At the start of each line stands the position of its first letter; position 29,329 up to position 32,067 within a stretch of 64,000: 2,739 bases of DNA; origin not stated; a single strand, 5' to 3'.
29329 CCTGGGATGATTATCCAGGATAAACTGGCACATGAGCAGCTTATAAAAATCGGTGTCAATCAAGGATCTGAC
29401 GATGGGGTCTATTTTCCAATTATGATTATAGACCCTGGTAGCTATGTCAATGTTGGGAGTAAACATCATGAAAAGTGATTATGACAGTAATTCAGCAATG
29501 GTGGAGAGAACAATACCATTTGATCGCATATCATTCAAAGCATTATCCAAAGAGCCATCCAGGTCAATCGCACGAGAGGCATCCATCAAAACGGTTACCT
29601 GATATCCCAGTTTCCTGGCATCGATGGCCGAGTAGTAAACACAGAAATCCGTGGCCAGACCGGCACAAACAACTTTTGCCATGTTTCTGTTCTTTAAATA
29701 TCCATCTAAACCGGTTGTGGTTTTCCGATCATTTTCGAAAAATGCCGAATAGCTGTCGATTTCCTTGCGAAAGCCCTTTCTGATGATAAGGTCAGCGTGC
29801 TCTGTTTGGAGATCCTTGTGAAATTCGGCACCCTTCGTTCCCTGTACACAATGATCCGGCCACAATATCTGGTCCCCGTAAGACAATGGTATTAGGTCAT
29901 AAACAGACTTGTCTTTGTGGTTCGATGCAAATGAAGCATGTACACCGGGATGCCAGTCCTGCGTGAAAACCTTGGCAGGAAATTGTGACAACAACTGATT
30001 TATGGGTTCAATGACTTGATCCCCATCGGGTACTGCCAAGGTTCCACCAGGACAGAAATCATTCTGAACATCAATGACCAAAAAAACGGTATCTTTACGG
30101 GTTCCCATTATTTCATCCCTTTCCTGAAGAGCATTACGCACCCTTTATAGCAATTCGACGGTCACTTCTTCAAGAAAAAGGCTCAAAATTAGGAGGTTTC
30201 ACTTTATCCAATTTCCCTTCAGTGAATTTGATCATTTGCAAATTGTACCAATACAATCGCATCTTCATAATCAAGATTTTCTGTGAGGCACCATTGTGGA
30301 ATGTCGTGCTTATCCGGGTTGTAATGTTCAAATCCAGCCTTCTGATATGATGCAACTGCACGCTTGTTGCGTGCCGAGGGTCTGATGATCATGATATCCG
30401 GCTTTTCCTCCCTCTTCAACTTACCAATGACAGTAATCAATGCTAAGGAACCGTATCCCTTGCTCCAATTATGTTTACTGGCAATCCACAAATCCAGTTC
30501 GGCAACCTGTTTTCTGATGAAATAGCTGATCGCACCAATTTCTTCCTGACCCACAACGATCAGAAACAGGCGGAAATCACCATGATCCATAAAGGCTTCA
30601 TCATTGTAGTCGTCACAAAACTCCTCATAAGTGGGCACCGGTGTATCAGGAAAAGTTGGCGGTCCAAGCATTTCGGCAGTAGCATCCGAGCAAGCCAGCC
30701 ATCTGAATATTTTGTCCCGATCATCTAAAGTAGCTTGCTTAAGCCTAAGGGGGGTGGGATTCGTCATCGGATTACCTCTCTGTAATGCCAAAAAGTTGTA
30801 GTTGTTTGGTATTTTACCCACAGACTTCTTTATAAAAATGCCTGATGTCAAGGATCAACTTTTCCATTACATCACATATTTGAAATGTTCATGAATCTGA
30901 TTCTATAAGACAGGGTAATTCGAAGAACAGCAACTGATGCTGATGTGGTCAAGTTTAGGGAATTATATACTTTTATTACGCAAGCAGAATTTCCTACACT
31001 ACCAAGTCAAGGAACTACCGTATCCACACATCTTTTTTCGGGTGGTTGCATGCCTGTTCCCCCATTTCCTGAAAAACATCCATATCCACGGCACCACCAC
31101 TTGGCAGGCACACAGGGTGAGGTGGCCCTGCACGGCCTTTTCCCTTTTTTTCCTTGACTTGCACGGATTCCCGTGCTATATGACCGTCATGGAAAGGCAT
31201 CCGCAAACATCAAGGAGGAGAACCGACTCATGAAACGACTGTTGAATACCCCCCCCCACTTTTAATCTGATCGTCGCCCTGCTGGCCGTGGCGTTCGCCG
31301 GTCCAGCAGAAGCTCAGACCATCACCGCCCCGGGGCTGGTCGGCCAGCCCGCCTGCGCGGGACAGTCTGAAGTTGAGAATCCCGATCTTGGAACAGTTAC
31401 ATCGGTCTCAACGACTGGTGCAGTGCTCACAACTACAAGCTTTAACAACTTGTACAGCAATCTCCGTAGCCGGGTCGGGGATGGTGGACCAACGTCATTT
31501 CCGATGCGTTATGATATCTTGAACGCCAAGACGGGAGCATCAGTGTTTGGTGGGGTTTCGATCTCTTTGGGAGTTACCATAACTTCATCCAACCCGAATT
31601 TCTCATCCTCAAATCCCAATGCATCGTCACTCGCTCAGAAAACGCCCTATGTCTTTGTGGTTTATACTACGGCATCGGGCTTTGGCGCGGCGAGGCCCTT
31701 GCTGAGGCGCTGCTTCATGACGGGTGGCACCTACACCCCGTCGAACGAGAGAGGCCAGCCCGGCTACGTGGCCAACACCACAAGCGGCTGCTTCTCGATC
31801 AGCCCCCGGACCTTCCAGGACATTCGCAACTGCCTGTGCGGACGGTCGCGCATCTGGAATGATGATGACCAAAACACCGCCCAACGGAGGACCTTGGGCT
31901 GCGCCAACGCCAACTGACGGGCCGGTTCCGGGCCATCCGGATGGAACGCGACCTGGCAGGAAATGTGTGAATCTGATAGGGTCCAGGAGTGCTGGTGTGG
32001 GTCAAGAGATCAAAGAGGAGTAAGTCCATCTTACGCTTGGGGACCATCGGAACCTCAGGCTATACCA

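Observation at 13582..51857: Six non-autonomous elements share the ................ terminal repeat core but differ in size and content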

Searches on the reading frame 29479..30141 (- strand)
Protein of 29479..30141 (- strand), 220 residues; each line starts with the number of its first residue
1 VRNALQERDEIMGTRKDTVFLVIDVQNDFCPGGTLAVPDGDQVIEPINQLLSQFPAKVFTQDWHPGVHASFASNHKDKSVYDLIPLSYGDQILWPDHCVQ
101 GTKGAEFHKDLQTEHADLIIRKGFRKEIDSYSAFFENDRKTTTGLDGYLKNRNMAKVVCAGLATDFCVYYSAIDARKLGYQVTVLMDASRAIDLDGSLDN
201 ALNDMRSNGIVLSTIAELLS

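Call 115: search_protein_families(library=pfam, max_evalue=0.01, proteins=[window:29479-30141:-])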
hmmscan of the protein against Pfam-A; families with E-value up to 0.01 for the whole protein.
window:29479-30141:- (220 aa): 1 family
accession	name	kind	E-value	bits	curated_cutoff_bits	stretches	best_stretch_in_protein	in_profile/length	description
PF00857.26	Isochorismatase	-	1.1e-29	104.2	27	1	18-216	1-174/175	Isochorismatase domain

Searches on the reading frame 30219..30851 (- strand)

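Call 115: search_protein_families(library=pfam, max_evalue=0.01, proteins=[window:30219-30851:-])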
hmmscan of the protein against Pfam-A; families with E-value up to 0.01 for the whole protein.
window:30219-30851:- (210 aa): 4 families
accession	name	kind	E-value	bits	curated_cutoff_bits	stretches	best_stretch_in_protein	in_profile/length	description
PF13302.13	Acetyltransf_3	-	2.7e-12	48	25.4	1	35-175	2-138/138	Acetyltransferase (GNAT) domain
PF00583.31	Acetyltransf_1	-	2.4e-07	31.5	20.7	1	71-174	17-116/116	Acetyltransferase (GNAT) family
PF13523.12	Acetyltransf_8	-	0.0016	18.5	27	1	111-176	74-139/145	Acetyltransferase (GNAT) domain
PF13673.13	Acetyltransf_10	-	0.0057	17.1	23.6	1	74-180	12-113/128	Acetyltransferase (GNAT) domain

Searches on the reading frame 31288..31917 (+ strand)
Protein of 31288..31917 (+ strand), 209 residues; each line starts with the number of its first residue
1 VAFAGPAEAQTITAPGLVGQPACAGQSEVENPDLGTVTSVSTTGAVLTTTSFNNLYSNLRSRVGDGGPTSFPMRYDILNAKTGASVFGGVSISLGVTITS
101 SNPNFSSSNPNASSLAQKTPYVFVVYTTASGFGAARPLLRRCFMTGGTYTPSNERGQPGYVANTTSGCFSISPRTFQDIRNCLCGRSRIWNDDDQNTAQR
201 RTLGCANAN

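Call 20: search_protein_families(library=pfam, proteins=[window:31288-31917:+], max_evalue=0.01)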
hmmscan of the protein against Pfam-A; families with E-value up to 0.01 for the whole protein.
window:31288-31917:+ (209 aa): 0 families

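Call 118: predict_structure(alignment_id=A5)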
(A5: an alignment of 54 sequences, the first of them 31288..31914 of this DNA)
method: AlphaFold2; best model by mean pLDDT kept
length: 209 residues; sequences in the alignment: 54
mean_pLDDT: 89.4   pTM: 0.85
mean pLDDT of the five models: 89.4, 89.3, 88.1, 88.1, 81.0
residues with pLDDT >= 90: 155; 70-90: 30; 50-70: 21; < 50: 3
segments of 3 or more residues with pLDDT < 50: 1-3
pLDDT, mean of each block of 10 residues (from residue 1): 57 95 94 94 95 97 95 96 91 93 94 96 97 95 96 61 69 91 89 91 91
secondary structure, 60 per line:
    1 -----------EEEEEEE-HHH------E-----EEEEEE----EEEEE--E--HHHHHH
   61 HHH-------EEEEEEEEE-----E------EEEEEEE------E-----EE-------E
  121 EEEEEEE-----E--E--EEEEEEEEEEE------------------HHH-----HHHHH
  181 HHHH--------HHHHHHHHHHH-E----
elements in order: E12-18 E35-40 E45-49 H55-63 E71-79 E92-98 E120-127 E139-149 H176-184 H193-203

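Call 120: fold_search(model_id=the predicted structure, library=pdb)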
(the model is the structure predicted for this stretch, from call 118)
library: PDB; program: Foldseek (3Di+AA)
matches with E <= 10: 1535; with E <= 0.001: 0
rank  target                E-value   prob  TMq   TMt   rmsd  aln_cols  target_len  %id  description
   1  7ypl                  1.3e-03  1.00  0.26  0.48   6.8       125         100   16  Crystal structure of fibronectin type III domain variant, a VEGFR2-specific antagonist (released 2023-08-16)
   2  3teu                  2.3e-03  1.00  0.27  0.51   6.4       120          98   15  Crystal structure of fibcon (released 2012-05-16)
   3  4lpt_A                2.5e-03  0.99  0.24  0.48   6.3       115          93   15  Crystal structure of monomeric TENCON variant P54CR4-31 (released 2014-01-29)
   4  7r3t_B                2.5e-03  0.90  0.22  0.25  11.6       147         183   10  Crystal structure of the Dimeric C-terminal Big_2-CBM56 domains from Paenibacillus illinoisensis (Bacillus circulans I (released 2023-02-22)
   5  3tes_A                2.6e-03  1.00  0.25  0.49   6.3       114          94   18  Crystal Structure of Tencon (released 2012-05-16)
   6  5n48_D                3.0e-03  1.00  0.29  0.57   5.7       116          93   16  Structure of Anticalin N9B in complex with extra-domain B of human oncofetal fibronectin (released 2018-02-14)
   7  7t87_C                3.0e-03  0.99  0.25  0.45   6.6       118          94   17  CRYSTAL STRUCTURE OF LEUKOCIDIN AB/CENTYRIN S17/FAB 214F COMPLEX (released 2023-01-11)
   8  9n7g_B                3.0e-03  0.90  0.22  0.25  17.3       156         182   15  Crystal structure of S1007A in complex with FN3 (released 2025-12-17)
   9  5j7k_B                3.1e-03  0.98  0.24  0.50  10.2       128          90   14  Loop grafting onto a highly stable FN3 scaffold (released 2016-08-17)
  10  9a3v_B                3.1e-03  0.98  0.25  0.28   8.8       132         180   17  Predicted model of tissue transglutaminase 2 (TG2) in complex with plasma fibronectin type III modules 14 and 15 (FNII (released 2024-02-02)
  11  4gh7_D                3.3e-03  1.00  0.33  0.25   4.6       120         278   14  Crystal structure of Anticalin N7A in complex with oncofetal fibronectin fragment Fn7B8 (released 2012-12-26)
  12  4lpt_D                3.5e-03  0.99  0.24  0.48   6.3       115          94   16  Crystal structure of monomeric TENCON variant P54CR4-31 (released 2014-01-29)
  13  5j7k_A                3.5e-03  0.94  0.21  0.45  10.1       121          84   17  Loop grafting onto a highly stable FN3 scaffold (released 2016-08-17)
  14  5dft_B                4.0e-03  1.00  0.27  0.56   5.9       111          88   15  Structure of the Eleventh Type III Domain from Human Fibronectin (released 2016-09-14)
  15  6msv_E                4.0e-03  0.98  0.22  0.46   6.6       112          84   15  Structure of the 6th type III domain from human fibronectin (released 2019-10-23)
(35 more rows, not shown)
